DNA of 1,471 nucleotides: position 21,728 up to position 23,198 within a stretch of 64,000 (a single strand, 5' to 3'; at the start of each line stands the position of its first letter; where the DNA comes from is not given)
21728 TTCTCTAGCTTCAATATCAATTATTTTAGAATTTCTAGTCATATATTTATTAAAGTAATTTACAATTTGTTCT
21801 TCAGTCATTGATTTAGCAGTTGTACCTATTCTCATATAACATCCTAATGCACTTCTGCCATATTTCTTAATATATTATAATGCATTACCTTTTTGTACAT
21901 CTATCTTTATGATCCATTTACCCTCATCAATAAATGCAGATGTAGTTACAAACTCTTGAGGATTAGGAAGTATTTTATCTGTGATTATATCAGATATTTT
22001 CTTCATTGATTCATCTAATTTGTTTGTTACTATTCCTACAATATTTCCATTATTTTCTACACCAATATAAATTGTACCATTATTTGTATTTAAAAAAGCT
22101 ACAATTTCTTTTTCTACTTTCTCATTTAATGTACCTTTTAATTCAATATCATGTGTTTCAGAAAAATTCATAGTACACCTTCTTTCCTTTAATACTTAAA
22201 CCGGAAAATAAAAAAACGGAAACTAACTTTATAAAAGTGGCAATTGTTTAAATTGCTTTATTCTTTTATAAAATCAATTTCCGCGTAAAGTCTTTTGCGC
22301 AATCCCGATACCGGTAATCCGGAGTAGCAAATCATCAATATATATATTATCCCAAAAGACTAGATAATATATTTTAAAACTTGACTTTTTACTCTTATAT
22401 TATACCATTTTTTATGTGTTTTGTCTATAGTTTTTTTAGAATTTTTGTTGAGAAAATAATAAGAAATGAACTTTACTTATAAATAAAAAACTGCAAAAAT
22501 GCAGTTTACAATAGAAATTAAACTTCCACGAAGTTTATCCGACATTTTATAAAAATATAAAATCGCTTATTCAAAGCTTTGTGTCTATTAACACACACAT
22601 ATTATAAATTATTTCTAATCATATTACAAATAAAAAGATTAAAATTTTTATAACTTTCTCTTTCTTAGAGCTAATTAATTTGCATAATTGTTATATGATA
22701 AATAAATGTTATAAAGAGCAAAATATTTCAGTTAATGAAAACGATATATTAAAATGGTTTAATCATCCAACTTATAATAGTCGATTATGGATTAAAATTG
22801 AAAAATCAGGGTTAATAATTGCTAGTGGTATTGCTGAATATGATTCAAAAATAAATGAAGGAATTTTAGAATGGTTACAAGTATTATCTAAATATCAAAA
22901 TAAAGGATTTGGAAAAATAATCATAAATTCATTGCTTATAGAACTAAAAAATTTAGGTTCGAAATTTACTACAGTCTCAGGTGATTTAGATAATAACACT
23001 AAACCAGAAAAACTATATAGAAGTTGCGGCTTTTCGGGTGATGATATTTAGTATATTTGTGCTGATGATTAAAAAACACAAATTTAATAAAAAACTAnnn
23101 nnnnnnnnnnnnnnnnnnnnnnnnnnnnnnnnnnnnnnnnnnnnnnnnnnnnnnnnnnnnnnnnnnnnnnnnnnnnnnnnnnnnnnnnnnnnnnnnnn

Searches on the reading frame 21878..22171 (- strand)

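Call 62: search_protein_families(library=pfam, proteins=[window:21878-22171:-], max_evalue=0.001)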
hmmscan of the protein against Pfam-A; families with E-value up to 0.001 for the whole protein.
window:21878-22171:- (98 aa): 1 family
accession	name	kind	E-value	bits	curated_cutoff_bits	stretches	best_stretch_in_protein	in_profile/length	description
PF04326.19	SLFN_AlbA_2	-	2.6e-15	57.4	25.3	1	5-96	1-94/118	Schlafen, AlbA_2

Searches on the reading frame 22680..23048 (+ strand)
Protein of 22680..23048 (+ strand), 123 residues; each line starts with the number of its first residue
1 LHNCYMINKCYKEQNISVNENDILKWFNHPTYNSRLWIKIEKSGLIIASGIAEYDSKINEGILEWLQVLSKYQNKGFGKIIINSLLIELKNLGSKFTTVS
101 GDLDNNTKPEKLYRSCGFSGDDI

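Call 7: search_protein_families(library=pfam, proteins=[window:22680-23048:+], max_evalue=1)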
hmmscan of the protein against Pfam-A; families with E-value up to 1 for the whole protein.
window:22680-23048:+ (123 aa): 4 families
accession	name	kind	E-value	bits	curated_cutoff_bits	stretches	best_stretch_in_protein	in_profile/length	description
PF13508.13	Acetyltransf_7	-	1.6e-07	32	27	1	41-119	9-83/84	Acetyltransferase (GNAT) domain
PF00583.31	Acetyltransf_1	-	6.8e-07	30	20.7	1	22-118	23-116/116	Acetyltransferase (GNAT) family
PF08445.16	FR47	-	8.5e-05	22.9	22.1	1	60-119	21-78/86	FR47-like protein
PF13673.13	Acetyltransf_10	-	0.036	14.5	23.6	1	59-119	50-108/128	Acetyltransferase (GNAT) domain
